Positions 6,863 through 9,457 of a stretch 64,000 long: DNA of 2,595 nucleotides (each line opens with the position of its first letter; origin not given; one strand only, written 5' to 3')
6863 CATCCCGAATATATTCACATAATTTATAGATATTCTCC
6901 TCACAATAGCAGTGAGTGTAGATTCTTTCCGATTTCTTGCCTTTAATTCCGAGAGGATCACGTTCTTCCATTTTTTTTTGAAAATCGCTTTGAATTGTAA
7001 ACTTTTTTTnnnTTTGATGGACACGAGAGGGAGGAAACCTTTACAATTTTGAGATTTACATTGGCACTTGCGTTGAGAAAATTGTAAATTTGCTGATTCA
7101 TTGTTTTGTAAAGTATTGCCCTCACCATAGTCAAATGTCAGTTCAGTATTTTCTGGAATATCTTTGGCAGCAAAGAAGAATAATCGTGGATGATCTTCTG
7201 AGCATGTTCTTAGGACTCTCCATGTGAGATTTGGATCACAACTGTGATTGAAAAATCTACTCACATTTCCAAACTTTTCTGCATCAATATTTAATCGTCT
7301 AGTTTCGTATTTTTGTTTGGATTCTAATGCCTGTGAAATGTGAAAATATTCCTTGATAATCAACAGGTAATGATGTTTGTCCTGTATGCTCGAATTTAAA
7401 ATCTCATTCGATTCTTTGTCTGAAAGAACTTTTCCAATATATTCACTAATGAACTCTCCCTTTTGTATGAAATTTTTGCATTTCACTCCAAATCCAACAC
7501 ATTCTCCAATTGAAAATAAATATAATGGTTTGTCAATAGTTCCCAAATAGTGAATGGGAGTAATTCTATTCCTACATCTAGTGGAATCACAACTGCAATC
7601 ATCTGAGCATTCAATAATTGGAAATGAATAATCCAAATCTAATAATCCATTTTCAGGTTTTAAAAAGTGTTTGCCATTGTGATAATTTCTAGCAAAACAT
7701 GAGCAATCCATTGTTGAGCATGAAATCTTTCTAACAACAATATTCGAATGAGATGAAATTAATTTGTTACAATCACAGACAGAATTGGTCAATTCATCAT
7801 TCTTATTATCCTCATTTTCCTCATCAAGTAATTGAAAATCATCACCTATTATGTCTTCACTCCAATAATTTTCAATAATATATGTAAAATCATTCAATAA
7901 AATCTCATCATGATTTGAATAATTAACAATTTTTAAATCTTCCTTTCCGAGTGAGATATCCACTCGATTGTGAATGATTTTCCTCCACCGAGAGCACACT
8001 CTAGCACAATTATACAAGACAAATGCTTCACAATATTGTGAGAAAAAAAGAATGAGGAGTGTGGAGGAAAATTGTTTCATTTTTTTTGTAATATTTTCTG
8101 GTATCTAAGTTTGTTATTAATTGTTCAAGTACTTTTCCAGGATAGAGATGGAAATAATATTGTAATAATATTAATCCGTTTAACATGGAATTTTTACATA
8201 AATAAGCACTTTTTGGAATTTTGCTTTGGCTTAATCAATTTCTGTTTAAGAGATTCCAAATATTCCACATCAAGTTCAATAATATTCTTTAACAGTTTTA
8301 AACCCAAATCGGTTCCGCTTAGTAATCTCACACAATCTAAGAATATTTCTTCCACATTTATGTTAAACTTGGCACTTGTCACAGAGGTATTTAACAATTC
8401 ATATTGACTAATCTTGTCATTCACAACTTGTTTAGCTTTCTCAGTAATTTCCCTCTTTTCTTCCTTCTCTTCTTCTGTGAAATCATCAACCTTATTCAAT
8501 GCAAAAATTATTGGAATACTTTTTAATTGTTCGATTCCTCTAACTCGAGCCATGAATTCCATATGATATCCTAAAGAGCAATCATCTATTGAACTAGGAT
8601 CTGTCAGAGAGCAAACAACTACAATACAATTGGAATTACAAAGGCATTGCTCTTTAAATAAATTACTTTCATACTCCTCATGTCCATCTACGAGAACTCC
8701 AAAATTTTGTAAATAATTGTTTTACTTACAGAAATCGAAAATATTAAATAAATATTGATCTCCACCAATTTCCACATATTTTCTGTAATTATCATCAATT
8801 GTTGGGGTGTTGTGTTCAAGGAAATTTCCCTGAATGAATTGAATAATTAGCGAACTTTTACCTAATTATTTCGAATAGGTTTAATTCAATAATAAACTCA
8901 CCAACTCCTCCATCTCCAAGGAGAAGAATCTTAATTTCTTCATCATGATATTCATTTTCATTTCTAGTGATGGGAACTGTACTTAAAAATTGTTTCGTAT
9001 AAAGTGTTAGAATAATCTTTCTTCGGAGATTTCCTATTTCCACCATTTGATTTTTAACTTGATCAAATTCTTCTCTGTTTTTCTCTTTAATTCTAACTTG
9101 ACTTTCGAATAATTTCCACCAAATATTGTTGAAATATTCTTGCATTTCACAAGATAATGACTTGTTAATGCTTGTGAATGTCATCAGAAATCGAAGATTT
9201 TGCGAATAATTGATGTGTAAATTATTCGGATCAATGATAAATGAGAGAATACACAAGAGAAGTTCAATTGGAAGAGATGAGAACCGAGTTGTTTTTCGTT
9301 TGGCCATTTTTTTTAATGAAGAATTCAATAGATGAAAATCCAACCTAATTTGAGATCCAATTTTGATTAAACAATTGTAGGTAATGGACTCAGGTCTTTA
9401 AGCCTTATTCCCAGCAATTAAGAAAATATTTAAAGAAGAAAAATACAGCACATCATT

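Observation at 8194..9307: Ras-family CAAX GTPase with an F-box-like N-terminal extension and a Gln61-to-His switch-II substitution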

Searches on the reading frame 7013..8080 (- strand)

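Call 29: search_protein_families(library=pfam, proteins=[window:7013-8080:-], max_evalue=10)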
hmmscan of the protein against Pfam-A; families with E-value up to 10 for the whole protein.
seq(356 aa): 3 families
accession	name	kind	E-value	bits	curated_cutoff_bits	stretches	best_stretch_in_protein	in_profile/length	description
PF00856.33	SET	-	3.5e-23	82.5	22.4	1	196-319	1-105/105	SET domain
PF05033.22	Pre-SET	-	2.8e-09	37.9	29.1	2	45-172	3-101/101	Pre-SET motif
PF12937.12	F-box-like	-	0.00065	19.9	24.3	1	9-38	9-37/47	F-box-like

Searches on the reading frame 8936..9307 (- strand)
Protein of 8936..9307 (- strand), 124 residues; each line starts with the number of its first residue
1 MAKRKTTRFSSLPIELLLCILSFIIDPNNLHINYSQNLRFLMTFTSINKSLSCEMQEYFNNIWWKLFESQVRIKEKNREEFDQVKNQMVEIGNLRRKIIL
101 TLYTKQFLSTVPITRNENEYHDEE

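Call 5: search_protein_families(library=pfam, proteins=[window:8936-9307:-], max_evalue=10)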
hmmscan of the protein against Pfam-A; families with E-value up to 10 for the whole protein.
seq(124 aa): 3 families
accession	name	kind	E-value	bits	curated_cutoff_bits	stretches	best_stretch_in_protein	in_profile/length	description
PF20811.2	PARG_cat_N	-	0.016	15.9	25.6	1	54-121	5-72/118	Poly (ADP-ribose) glycohydrolase (PARG), helical domain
PF12937.12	F-box-like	-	0.08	13.2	24.3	1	9-30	1-21/47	F-box-like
PF20150.5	2EXR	-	0.082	14.5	24.8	1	7-57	2-36/94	2EXR family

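Call 15: find_homologous_proteins(query=window:8936-9307:-, max_evalue=10)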
Query seq(124 aa): 7 candidates shared short words with the query, none scored E <= 10.

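Call 25: search_solved_structures(query=A2, max_evalue=10, show_alignments=4)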
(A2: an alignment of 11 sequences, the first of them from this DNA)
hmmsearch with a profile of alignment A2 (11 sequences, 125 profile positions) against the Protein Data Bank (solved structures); distinct sequences matched with E-value up to 10: 3.
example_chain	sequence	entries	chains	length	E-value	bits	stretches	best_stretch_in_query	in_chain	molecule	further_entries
6ozu_A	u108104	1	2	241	0.33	14.7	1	13-75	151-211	Eukaryotic translation initiation factor 4 gamma 5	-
5k35_A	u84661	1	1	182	0.49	14.1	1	1-120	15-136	Ankyrin-repeat protein B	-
2qu7_A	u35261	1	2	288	0.69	13.6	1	52-113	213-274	Putative transcriptional regulator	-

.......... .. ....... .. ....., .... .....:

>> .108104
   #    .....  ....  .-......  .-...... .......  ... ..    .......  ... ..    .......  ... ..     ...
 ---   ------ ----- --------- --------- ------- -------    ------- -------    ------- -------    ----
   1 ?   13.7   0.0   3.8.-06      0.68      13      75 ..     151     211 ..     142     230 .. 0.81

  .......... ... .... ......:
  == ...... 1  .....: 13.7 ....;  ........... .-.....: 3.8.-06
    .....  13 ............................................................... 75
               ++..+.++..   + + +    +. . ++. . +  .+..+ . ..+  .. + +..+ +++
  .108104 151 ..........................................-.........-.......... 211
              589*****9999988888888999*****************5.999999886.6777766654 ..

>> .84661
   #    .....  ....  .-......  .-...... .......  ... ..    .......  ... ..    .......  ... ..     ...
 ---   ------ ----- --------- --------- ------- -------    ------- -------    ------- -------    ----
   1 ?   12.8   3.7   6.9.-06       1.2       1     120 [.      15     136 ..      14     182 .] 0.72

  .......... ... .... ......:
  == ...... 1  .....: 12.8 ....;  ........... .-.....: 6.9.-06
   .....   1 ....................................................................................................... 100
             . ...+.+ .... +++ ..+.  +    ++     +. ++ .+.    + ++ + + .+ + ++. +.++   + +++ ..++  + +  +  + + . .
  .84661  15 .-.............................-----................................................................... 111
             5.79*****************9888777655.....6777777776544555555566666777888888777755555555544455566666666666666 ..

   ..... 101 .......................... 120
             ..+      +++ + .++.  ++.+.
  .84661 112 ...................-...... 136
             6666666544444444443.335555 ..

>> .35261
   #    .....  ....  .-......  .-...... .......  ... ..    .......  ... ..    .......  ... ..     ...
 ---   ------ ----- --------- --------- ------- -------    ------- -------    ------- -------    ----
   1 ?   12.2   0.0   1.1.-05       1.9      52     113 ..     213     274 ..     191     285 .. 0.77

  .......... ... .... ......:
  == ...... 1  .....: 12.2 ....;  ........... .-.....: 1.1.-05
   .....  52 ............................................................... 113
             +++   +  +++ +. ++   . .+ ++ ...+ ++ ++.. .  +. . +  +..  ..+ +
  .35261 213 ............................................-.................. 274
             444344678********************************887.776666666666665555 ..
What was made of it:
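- Closest known: Prenylated F-box proteins. Same: AnkB was the second hit, though not significant (E=0.49), of the family N-terminal profile against PDB sequences (call 25).
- Tried and rejected: Legionella AnkB, an F-box protein, ranked second at E=0.49, which is only suggestive (call 25).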

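Call 31: predict_structure(alignment_id=A2)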
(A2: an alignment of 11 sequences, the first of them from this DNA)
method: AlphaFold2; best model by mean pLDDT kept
length: 124 residues; sequences in the alignment: 11
mean_pLDDT: 77.7   pTM: 0.66
mean pLDDT of the five models: 77.7, 77.7, 77.1, 66.3, 58.9
residues with pLDDT >= 90: 1; 70-90: 95; 50-70: 18; < 50: 10
segments of 3 or more residues with pLDDT < 50: 115-121
pLDDT, mean of each block of 10 residues (from residue 1): 59 86 84 75 82 84 86 88 83 81 83 51 50
secondary structure, 60 per line:
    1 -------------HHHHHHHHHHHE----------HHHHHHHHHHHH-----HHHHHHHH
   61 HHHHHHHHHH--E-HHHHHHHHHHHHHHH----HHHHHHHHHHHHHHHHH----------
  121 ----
elements in order: H14-24 H36-47 H53-70 H75-89 H94-110
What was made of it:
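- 8939..9097 (-): Helical linker, aa 71-123, conserved in the family (..LKRKILL..); no known domain. AF2 predicts helices 75-89 and 94-110 (call 31).
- On F-box proteins (SCF substrate receptors; Pfam clan with PF00646, PF12937, PF13013): The AF2 helices 14-24, 36-47 and 53-70 are in the expected order (call 31).
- Two further conserved helices follow that have no F-box counterpart (call 31).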

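Call 35: fold_search(model_id=the predicted structure, library=pdb)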
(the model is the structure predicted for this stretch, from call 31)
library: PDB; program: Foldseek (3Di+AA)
matches with E <= 10: 19; with E <= 0.001: 0
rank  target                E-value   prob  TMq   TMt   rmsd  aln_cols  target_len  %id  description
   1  8rz2_A                3.6e+00  0.02  0.16  0.08  19.1       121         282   14  PfRH5 bound to monoclonal antibody R5.034 (released 2024-07-17)
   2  5iet_A                5.5e+00  0.08  0.36  0.39   6.4       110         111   10  Crystal Structure of Mycobacterium Tuberculosis ATP-independent Proteasome activator (released 2016-03-30)
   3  6ifu_A                5.9e+00  0.06  0.31  0.09   8.1       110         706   14  Cryo-EM structure of type III-A Csm-CTR2-dsDNA complex (released 2018-12-12)
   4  8qks_G                5.9e+00  0.01  0.15  0.08  19.5       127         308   15  Plasmodium falciparum reticulocyte-binding protein homologue 5 (PfRH5) bound to R5.034 (released 2024-07-31)
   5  6rcv_A                7.0e+00  0.01  0.15  0.07  18.5       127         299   12  PfRH5 bound to monoclonal antibodies R5.011 and R5.016 (released 2019-06-26)
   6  5vx1_A                7.5e+00  0.04  0.22  0.18   9.7        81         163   16  Bak L100A (released 2017-11-15)
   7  4u1g_A                7.5e+00  0.01  0.16  0.07  21.2       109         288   16  Plasmodium falciparum reticulocyte-binding protein homologue 5 (PfRH5) bound to monoclonal antibody QA1 (released 2014-08-13)
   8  7jg7_C                7.9e+00  0.05  0.26  0.09   6.9        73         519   14  Cryo-EM structure of bedaquiline-free Mycobacterium smegmatis ATP synthase rotational state 3 (backbone model) (released 2020-08-19)
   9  5lfp_A                7.9e+00  0.04  0.28  0.31   6.7        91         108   13  Crystal Structure of the Bacterial Proteasome Activator Bpa of Mycobacterium tuberculosis (space group P6322, SeMet) (released 2016-11-23)
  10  8hoi_A                7.9e+00  0.02  0.21  0.20  11.5       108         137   16  Crystal structure of Bcl-2 D103Y in complex with sonrotoclax (released 2024-01-17)
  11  8rz0_G                8.4e+00  0.02  0.17  0.21  12.8        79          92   14  Synthetic immunogen RH5-34EM bound to monoclonal antibody R5.016 (released 2024-07-17)
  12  8pwu_E                8.4e+00  0.01  0.16  0.08  22.0       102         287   18  PfRH5 bound to monoclonal antibody MAD10-255 (released 2024-06-05)
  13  4wat                  8.4e+00  0.01  0.16  0.07  21.3       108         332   16  Crystal structure of PfRh5, an essential P. falciparum ligand for invasion of human erythrocytes (released 2014-10-22)
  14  4u0q_C                8.4e+00  0.01  0.15  0.07  19.3       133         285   11  Plasmodium falciparum reticulocyte-binding protein homologue 5 (PfRH5) bound to basigin (released 2014-08-13)
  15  8qkr_A                8.9e+00  0.01  0.14  0.07  20.3       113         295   12  Plasmodium falciparum reticulocyte-binding protein homologue 5 (PfRH5) bound to R5.251 (released 2024-07-31)
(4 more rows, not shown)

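Call 38: find_homologous_proteins(query=A2, max_evalue=1)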
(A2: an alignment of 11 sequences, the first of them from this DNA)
Query A2 (11 sequences): 1495 candidates shared short words with the query, none scored E <= 1.
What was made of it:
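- Tried and rejected: Word-indexed protein searches with the N-terminal 124 aa (call 15) and with the N-terminal alignment A2 (call 38) returned nothing, not even the protein itself.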
